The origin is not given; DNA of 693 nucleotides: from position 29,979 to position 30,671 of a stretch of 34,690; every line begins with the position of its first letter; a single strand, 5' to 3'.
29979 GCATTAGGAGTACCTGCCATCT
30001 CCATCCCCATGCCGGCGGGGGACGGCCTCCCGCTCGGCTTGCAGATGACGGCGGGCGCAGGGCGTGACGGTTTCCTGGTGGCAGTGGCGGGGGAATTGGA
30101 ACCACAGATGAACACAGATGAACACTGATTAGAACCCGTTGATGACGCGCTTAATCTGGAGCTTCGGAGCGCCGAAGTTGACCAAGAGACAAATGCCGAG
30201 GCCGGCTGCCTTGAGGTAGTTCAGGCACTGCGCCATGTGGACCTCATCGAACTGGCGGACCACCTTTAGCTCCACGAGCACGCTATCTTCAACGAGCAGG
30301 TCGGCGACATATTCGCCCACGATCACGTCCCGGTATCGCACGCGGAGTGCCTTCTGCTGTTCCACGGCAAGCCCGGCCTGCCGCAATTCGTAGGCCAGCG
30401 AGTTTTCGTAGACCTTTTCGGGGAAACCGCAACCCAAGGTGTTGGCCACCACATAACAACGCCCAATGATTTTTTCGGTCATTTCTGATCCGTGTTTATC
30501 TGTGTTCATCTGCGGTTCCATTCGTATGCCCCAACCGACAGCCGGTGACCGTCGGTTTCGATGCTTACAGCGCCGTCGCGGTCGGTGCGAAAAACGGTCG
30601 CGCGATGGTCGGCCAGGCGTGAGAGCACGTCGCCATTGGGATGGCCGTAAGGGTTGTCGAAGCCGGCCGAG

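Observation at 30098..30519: GxxExxY nuclease-fold gene bounded by 37-bp inverted repeats, wedged between convergent genes that both terminate inside the repeats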

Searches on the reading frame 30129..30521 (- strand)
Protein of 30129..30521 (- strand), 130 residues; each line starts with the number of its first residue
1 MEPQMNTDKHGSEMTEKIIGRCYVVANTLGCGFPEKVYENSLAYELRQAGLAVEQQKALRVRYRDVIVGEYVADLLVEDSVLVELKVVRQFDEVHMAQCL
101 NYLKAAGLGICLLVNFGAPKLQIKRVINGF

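Call 5: search_protein_families(library=pfam, proteins=[window:30129-30521:-], max_evalue=0.01)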
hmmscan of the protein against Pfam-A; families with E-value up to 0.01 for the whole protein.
window:30129-30521:- (130 aa): 1 family
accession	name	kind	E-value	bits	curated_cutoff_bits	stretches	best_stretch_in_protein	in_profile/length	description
PF13366.12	PDDEXK_3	-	2.1e-39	134.9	22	1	13-126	2-117/117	PD-(D/E)XK nuclease superfamily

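Call 6: search_protein_families(library=ncbifam, proteins=[window:30129-30521:-], max_evalue=0.01)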
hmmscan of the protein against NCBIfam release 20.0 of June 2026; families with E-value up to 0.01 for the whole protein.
window:30129-30521:- (130 aa): 1 family
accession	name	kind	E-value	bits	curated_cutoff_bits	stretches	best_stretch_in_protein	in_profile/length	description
TIGR04256.1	GxxExxY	subfamily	1.9e-41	141.1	35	1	13-127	1-116/116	GxxExxY protein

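Call 21: search_solved_structures(query=window:30132-30482:-, max_evalue=1, show_alignments=1)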
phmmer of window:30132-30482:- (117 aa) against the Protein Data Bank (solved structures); distinct sequences matched with E-value up to 1: 1.
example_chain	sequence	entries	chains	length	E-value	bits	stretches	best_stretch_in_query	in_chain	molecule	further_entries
3lbb_A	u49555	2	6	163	0.63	13.6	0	48-102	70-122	Putative uncharacterized protein smu.793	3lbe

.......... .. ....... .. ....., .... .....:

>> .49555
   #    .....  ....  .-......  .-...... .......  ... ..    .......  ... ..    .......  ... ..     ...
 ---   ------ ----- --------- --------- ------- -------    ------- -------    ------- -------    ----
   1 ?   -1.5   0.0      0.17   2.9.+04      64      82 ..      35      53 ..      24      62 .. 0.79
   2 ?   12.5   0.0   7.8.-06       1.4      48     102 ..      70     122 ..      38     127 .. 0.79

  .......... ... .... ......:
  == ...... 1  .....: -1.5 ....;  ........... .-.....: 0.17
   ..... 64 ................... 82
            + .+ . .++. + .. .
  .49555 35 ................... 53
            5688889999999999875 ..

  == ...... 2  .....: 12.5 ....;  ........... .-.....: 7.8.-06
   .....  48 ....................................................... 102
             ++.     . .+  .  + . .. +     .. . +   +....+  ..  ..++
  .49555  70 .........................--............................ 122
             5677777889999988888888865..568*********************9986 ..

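Call 22: find_related_loci(query=A1, collection=metagenome_contigs, flank=2500)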
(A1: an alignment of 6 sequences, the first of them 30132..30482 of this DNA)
Query A1 (117 aa) in metagenome_contigs; peptide patterns used: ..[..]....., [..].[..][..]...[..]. (x = any residue, [..] = any of these).
600 stretches matched a pattern (row limit reached: there are more); 575 encode a relative of the query (tblastn E <= 1e-3); the best 80 are kept; 80 distinct loci.
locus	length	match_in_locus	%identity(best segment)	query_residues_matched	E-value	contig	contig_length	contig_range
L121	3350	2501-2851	68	1-117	2e-51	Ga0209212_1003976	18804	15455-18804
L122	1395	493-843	66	1-117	4e-52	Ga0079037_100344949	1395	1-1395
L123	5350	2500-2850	68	1-117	2e-49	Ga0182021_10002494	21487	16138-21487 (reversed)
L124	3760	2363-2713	66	1-117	1e-49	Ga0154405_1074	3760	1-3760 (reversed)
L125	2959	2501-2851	63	1-117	2e-49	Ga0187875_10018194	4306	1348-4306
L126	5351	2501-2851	64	1-117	1e-48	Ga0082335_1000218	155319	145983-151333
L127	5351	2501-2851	62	1-117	4e-48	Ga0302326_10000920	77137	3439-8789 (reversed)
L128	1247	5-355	63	1-117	4e-50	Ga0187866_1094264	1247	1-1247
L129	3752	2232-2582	65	1-117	1e-47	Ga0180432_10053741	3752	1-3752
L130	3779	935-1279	60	1-115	7e-48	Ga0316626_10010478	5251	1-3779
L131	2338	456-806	61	1-117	5e-47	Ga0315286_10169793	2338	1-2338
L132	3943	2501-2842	63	1-114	1e-46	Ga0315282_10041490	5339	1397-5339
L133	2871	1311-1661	62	1-117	1e-46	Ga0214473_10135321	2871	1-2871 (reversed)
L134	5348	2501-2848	63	1-116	5e-47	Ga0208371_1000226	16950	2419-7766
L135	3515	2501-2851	59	1-117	2e-46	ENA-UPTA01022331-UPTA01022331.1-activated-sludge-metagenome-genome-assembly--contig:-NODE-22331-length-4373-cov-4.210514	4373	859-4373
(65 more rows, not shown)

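Call 31: find_homologous_proteins(query=window:30132-30482:-, max_evalue=0.00001)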
Query window:30132-30482:- (117 aa): 1890 proteins with E <= 0.00001 among 1908 candidates; the best 120 are listed.
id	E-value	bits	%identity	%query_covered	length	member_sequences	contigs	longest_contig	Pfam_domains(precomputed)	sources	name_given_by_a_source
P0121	1.3e-69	249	100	100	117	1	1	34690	PF13366.13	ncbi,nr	ncbi:MAG TPA: GxxExxY protein [Bryobacterales bacterium]|nr:GxxExxY protein [Bryobacterales bacteriu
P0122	8.3e-60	218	86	99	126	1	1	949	PF13366.13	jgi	jgi:GxxExxY protein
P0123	7.9e-55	202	77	100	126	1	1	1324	PF13366.13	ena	-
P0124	7.6e-52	192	74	100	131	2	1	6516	PF13366.13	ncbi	-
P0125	3.7e-49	183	74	100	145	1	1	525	PF13366.13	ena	-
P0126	7.8e-49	182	72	100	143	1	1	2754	PF13366.13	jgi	-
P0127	8.9e-49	182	73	99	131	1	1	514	PF13366.13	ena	-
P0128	1.1e-48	182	74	98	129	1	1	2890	PF13366.13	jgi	-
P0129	1.2e-48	182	73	100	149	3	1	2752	PF13366.13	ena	-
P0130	9.3e-48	179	71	99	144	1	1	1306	PF13366.13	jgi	jgi:GxxExxY protein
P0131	2.6e-47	177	71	100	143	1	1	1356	PF13366.13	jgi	-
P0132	3.2e-47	177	69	100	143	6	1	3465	PF13366.13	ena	-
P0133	4.1e-47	177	69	100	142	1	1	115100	PF13366.13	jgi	-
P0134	7.4e-47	176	69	100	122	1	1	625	PF13366.13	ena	-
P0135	1.1e-46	175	70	100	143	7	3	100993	PF13366.13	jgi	-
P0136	1.4e-46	175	66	100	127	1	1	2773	PF13366.13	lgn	-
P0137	2.8e-46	174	71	100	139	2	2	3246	PF13366.13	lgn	-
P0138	2.8e-46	174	70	98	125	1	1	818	PF13366.13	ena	-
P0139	3.3e-46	174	66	100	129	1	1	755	PF13366.13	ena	-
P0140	3.4e-46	174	67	100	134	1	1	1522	PF13366.13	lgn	-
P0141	3.9e-46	174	69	100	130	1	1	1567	PF13366.13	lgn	-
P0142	4.0e-46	174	68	100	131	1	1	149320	PF13366.13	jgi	jgi:GxxExxY protein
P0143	4.0e-46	174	68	100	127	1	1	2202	PF13366.13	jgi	jgi:GxxExxY protein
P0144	4.2e-46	174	68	100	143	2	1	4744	PF13366.13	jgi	jgi:GxxExxY protein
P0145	4.3e-46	174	68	100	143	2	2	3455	PF13366.13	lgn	-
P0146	4.5e-46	173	69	98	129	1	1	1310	PF13366.13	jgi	-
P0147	4.7e-46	173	68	100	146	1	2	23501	PF13366.13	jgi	jgi:GxxExxY protein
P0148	6.5e-46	173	68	100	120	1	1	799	PF13366.13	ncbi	-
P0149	8.2e-46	173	70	100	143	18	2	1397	PF13366.13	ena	-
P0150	8.3e-46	173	69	100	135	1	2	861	PF13366.13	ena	-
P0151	9.0e-46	173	66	99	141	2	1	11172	PF13366.13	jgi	jgi:GxxExxY protein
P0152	1.1e-45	172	67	100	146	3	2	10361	PF13366.13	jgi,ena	jgi:GxxExxY protein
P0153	1.1e-45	172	69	100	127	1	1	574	PF13366.13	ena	-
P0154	1.1e-45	172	68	100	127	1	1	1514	PF13366.13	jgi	-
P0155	1.2e-45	172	67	100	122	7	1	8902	PF13366.13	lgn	-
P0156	1.4e-45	172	69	98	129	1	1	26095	PF13366.13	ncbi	-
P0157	1.5e-45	172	68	100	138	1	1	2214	PF13366.13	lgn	-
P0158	1.6e-45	172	68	100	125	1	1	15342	PF13366.13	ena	-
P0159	1.8e-45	172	69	100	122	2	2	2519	PF13366.13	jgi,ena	-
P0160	1.8e-45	172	69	100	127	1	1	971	PF13366.13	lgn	-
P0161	3.0e-45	171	70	98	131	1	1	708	PF13366.13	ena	-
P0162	3.2e-45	171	65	100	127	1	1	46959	PF13366.13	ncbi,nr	ncbi:MAG: GxxExxY protein [Nitrospirae bacterium RBG_16_64_22]|nr:MAG: GxxExxY protein [Nitrospirae 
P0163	3.4e-45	171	65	99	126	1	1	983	PF13366.13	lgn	-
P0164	3.8e-45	171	69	100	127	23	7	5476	PF13366.13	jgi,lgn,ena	jgi:GxxExxY protein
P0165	3.8e-45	171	68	98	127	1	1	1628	PF13366.13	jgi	jgi:GxxExxY protein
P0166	4.3e-45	170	70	97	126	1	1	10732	PF13366.13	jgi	jgi:GxxExxY protein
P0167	5.0e-45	170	68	100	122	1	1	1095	PF13366.13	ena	-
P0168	5.4e-45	170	70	98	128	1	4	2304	PF13366.13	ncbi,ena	-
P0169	6.4e-45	170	67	100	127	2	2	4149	PF13366.13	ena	-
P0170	6.8e-45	170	66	99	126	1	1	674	PF13366.13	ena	-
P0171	7.7e-45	170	66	97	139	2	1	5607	PF13366.13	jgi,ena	-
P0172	8.7e-45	169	68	100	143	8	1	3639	PF13366.13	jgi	-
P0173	9.8e-45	169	65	100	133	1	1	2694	PF13366.13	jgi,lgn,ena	-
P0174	1.0e-44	169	65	98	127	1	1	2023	PF13366.13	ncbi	-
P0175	1.1e-44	169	67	100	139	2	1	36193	PF13366.13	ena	-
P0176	1.1e-44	169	65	100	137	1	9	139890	PF13366.13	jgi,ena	jgi:GxxExxY protein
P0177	1.1e-44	169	67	98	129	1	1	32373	PF13366.13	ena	-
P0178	1.2e-44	169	66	100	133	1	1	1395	PF13366.13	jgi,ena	-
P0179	1.4e-44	169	66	100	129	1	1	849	PF13366.13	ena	-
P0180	1.5e-44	169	66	100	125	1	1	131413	PF13366.13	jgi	-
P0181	1.5e-44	169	64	99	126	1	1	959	PF13366.13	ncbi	-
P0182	2.0e-44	168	68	100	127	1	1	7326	PF13366.13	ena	-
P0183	2.1e-44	168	70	99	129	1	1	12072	PF13366.13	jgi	jgi:GxxExxY protein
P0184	2.5e-44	168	64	97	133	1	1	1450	PF13366.13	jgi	-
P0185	2.5e-44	168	66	100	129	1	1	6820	PF13366.13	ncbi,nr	ncbi:MAG: GxxExxY protein [Armatimonadetes bacterium]|nr:GxxExxY protein [Armatimonadota bacterium]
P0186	3.2e-44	168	65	100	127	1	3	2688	PF13366.13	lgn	-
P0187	3.3e-44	167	62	100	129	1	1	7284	PF13366.13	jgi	jgi:GxxExxY protein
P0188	3.4e-44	167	68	100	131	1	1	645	PF13366.13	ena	-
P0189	3.6e-44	167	65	99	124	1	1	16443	PF13366.13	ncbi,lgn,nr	ncbi:MAG: GxxExxY protein [Gammaproteobacteria bacterium]|nr:GxxExxY protein [Gammaproteobacteria ba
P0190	4.0e-44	167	62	100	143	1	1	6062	PF13366.13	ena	-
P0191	4.1e-44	167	67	100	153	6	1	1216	PF13366.13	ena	-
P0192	4.1e-44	167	65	100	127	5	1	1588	PF13366.13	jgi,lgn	-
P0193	4.4e-44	167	67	100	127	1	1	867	PF13366.13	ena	-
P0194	4.5e-44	167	64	100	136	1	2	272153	PF13366.13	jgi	jgi:GxxExxY protein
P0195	4.7e-44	167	66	98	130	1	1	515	PF13366.13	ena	-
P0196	4.8e-44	167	67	100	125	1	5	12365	PF13366.13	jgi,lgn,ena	-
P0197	5.7e-44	167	67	100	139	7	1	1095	PF13366.13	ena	-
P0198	5.7e-44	167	64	100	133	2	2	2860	PF13366.13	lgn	-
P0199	5.8e-44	167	65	100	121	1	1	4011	PF13366.13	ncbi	ncbi:MAG TPA: GxxExxY protein [Geobacteraceae bacterium]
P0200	6.2e-44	167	66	100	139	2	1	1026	PF13366.13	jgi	jgi:GxxExxY protein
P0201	6.4e-44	167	64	99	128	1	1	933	PF13366.13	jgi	-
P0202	6.5e-44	167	64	100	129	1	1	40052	PF13366.13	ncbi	ncbi:MAG: GxxExxY protein [Planctomycetota bacterium]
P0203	7.0e-44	166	67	98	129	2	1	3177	PF13366.13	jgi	-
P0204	7.2e-44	166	70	98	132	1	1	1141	PF13366.13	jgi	-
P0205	7.8e-44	166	67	100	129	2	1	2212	PF13366.13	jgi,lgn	-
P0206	7.9e-44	166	65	100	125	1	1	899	PF13366.13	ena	-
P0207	8.1e-44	166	64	100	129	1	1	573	PF13366.13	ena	-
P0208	8.3e-44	166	68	100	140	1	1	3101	PF13366.13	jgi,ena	-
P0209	8.5e-44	166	68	100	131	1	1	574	PF13366.13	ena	-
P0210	1.0e-43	166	64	97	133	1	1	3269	PF13366.13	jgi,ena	jgi:GxxExxY protein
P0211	1.0e-43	166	65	99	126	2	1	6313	PF13366.13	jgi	jgi:GxxExxY protein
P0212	1.4e-43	165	63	99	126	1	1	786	PF13366.13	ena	-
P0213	1.4e-43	165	62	100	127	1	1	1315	PF13366.13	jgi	jgi:GxxExxY protein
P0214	1.5e-43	165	68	100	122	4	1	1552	PF13366.13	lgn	-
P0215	1.5e-43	165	64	100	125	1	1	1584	PF13366.13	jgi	-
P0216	1.5e-43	165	67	97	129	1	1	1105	PF13366.13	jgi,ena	-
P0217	1.5e-43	165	62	100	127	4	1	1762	PF13366.13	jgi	jgi:GxxExxY protein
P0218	1.6e-43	165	68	100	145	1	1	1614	PF13366.13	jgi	jgi:GxxExxY protein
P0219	1.6e-43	165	68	97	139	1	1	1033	PF13366.13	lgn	-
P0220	1.8e-43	165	64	100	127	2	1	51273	PF13366.13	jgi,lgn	jgi:GxxExxY protein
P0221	1.8e-43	165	67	97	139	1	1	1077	PF13366.13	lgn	-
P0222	1.9e-43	165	64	100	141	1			PF13366.13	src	-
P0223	2.1e-43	165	68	100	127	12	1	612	PF13366.13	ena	-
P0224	2.1e-43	165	69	100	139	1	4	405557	PF13366.13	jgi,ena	-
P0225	2.3e-43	165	67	98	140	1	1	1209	PF13366.13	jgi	jgi:GxxExxY protein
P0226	2.6e-43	165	63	99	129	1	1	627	PF13366.13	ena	-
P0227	2.6e-43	165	65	97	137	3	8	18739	PF13366.13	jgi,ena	jgi:GxxExxY protein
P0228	2.9e-43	164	68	100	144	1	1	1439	PF13366.13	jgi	-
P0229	2.9e-43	164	65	97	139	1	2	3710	PF13366.13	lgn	-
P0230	3.2e-43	164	66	100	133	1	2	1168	PF13366.13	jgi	jgi:GxxExxY protein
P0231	3.3e-43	164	67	98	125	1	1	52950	PF13366.13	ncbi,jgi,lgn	-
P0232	3.5e-43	164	64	100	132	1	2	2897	PF13366.13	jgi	jgi:GxxExxY protein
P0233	3.5e-43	164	62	100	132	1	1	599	PF13366.13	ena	-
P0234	3.5e-43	164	68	97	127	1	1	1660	PF13366.13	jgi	jgi:GxxExxY protein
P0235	3.5e-43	164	66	98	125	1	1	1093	PF13366.13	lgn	-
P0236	3.9e-43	164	66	100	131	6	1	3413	PF13366.13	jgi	jgi:GxxExxY protein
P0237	4.1e-43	164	62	100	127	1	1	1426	PF13366.13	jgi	jgi:GxxExxY protein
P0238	4.2e-43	164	69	100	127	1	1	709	PF13366.13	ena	-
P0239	4.2e-43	164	67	100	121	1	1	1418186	PF13366.13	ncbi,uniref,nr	ncbi:GxxExxY protein [Geomobilimonas luticola]|uniref:GxxExxY protein n=1 Tax=Geomobilimonas luticol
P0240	4.2e-43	164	63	100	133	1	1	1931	PF13366.13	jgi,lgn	jgi:GxxExxY protein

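Call 42: predict_structure(alignment_id=A2)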
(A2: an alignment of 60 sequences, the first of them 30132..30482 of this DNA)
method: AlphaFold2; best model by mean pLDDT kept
length: 117 residues; sequences in the alignment: 60
mean_pLDDT: 96.1   pTM: 0.88
mean pLDDT of the five models: 96.1, 95.1, 93.6, 91.7, 91.4
residues with pLDDT >= 90: 113; 70-90: 3; 50-70: 1; < 50: 0
segments of 3 or more residues with pLDDT < 50: none
pLDDT, mean of each block of 10 residues (from residue 1): 97 97 98 98 96 95 98 96 96 97 97 87
secondary structure, 60 per line:
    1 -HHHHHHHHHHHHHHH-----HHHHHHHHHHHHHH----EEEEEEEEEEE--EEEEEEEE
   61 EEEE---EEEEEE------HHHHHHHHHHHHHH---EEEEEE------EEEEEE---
elements in order: H2-16 H22-35 E40-50 E53-64 E68-73 H80-93 E97-102 E109-114

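Call 45: fold_search(model_id=the predicted structure, library=pdb)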
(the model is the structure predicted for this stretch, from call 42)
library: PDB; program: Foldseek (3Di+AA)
matches with E <= 10: 477; with E <= 0.001: 2
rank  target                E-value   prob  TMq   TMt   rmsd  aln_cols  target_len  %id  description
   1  3syy                  2.3e-04  1.00  0.54  0.35  13.4       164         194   15  Crystal Structure of an alkaline exonuclease (LHK-Exo) from Laribacter hongkongensis (released 2012-02-15)
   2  3sz4                  6.8e-04  1.00  0.57  0.36  13.0       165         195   14  Crystal Structure of LHK-Exo in complex with dAMP (released 2012-02-15)
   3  4ic1_A                1.3e-03  1.00  0.61  0.38   3.6       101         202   15  Crystal structure of SSO0001 (released 2013-01-16)
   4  4ic1_G                1.4e-03  1.00  0.62  0.39   3.6       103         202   14  Crystal structure of SSO0001 (released 2013-01-16)
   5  4ic1_B                1.4e-03  1.00  0.57  0.35   4.3       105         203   16  Crystal structure of SSO0001 (released 2013-01-16)
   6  4ic1_D                3.4e-03  1.00  0.57  0.35  10.5       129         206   17  Crystal structure of SSO0001 (released 2013-01-16)
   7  6m9k_B                4.2e-03  1.00  0.60  0.34  11.2       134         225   14  Crystal structure of lambda exonuclease in complex with the Red beta C-terminal domain (released 2019-01-02)
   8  3sm4_B                4.2e-03  1.00  0.57  0.32  14.3       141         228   15  Crystal Structure of the K131A Mutant of Lambda Exonuclease in Complex with a 5'-Phosphorylated 14-mer/12-mer Duplex a (released 2011-07-20)
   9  3slp_A                7.0e-03  1.00  0.59  0.33  13.7       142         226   15  Crystal Structure of Lambda Exonuclease in Complex with a 12 BP Symmetric DNA Duplex (released 2011-07-20)
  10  4ceh_A                7.0e-03  0.75  0.33  0.06  12.2       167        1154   11  Crystal structure of AddAB with a forked DNA substrate (released 2014-03-12)
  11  9np6_A                1.4e-02  0.90  0.45  0.08   8.8       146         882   14  Cryo-EM structure of AdnA(D934A)-AdnB(D1014A) in complex with AMPPNP and blunt end DNA (released 2025-03-19)
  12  2zyz_A                2.4e-02  0.84  0.37  0.44   8.3        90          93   10  Pyrobaculum aerophilum splicing endonuclease (released 2009-06-23)
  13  5zyv_A                2.7e-02  0.87  0.45  0.30   8.2       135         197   12  Crystal structure of human MGME1 with single strand DNA2 and Ca2+ (released 2018-09-19)
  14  2zyz_C                2.7e-02  0.85  0.41  0.47   7.6        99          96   12  Pyrobaculum aerophilum splicing endonuclease (released 2009-06-23)
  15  7esz_C                4.9e-02  0.66  0.44  0.11   6.8       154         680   12  Crystal structure of the complex formed by Wolbachia cytoplasmic incompatibility factors CinA and CinB with Mn2+ from  (released 2021-11-10)
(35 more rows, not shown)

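Call 46: search_protein_families(library=padloc, proteins=[window:30132-30482:-], max_evalue=1)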
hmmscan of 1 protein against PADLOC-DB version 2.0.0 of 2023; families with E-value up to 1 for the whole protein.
window:30132-30482:- (117 aa): 2 families
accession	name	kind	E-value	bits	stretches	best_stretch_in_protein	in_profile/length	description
PDLC01611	Cas4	-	0.017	13.4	1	35-91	32-88/158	"CAS-I,CAS-II,CAS-III,CAS-IV,CAS-V,CAS-VI; acquisition_associated"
PDLC01771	Cas4b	-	0.032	12.4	1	36-91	37-90/162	-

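Call 47: search_protein_families(library=phrogs, proteins=[window:30132-30482:-], max_evalue=0.01)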
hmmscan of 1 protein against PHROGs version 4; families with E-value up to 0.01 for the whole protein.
window:30132-30482:- (117 aa): 1 family
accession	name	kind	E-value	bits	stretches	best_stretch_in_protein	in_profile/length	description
phrog_5928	-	unknown function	0.0044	17.9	1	22-102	25-96/124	-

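Call 48: search_dna_similar(query=window:30132-30482:-, collection=plasmids, mode=protein, max_rows=25)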
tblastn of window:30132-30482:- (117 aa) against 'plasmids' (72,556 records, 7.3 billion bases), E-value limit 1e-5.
Records with a match: 5; places in all: 5; records where one place covers at least 80% of the query: 5.
Best place of each record, by identity: <60% 5.
By first word of the organism name: Fusobacteria 1; Treponema 1; Persicobacter 1; Bacteroides 1; Gemmatirosa 1.
By predicted mobility (MOB-suite, as given by PLSDB): non-mobilizable 5.
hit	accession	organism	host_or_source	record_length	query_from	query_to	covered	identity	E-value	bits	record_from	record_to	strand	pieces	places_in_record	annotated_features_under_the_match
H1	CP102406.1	Fusobacteria bacterium ZRK30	pure culture,cold seep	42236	1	114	97%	48.2%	2e-16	80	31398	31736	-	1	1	GxxExxY protein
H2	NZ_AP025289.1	Treponema saccharophilum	-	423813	2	113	96%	42.5%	2e-10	63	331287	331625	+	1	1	GxxExxY protein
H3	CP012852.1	Persicobacter sp. JZB09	cell culture,soil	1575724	1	115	98%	40.0%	2e-11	66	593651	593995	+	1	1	none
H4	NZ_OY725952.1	Bacteroides finegoldii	-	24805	1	114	97%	40.2%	2e-9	61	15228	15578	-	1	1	GxxExxY protein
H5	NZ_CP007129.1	Gemmatirosa kalamazoonensis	-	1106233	1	114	97%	36.0%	8e-9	59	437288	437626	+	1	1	record has no annotation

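Call 49: get_annotated_region(hit=H1, flank=1500)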
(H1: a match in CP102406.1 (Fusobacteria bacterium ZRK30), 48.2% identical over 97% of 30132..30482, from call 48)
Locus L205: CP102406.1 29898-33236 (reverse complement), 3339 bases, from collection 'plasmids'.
description: Fusobacteria bacterium ZRK30 plasmid pZRK30-1, complete sequence
organism: Fusobacteria bacterium ZRK30 (NCBI taxid 2970471)
taxonomy: Bacteria; Fusobacteriota; ; ; ; ; Fusobacteria bacterium ZRK30
host: -; source: pure culture,cold seep; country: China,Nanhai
typing (MOB-suite, as given by PLSDB): non-mobilizable
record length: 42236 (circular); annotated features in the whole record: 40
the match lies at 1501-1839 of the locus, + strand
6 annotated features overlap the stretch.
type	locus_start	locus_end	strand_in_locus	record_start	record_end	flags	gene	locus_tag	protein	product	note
CDS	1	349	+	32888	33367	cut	-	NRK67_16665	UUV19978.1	hypothetical protein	-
CDS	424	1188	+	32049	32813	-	-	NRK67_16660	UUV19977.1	ATP-binding protein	-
CDS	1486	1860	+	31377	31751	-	-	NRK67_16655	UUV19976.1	GxxExxY protein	-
CDS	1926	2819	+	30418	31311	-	-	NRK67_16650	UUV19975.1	metal-dependent hydrolase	-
CDS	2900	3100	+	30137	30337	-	-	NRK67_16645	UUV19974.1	hypothetical protein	-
CDS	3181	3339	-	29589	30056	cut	-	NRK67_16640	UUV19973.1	hypothetical protein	-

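Call 50: get_annotated_region(hit=H4, flank=1500)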
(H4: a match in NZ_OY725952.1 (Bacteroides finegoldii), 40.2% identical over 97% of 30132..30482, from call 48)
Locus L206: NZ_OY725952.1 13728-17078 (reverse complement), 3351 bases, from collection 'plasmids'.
description: Bacteroides finegoldii strain Bacteroides finegoldii TSDC17.2-1.1 plasmid 50, complete sequence
organism: Bacteroides finegoldii (NCBI taxid 338188)
taxonomy: Bacteria; Bacteroidota; Bacteroidia; Bacteroidales; Bacteroidaceae; Bacteroides; Bacteroides finegoldii
host: -; source: -; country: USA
typing (MOB-suite, as given by PLSDB): non-mobilizable
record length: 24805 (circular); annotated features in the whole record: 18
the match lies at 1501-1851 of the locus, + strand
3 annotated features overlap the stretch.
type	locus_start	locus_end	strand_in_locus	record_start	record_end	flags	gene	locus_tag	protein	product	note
CDS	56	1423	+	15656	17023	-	radA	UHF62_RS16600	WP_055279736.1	DNA repair protein RadA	GO:0006281 - DNA repair [Evidence IEA]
CDS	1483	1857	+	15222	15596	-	-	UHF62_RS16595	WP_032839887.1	GxxExxY protein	-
CDS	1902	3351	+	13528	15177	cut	-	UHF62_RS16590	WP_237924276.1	FAD-dependent protein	-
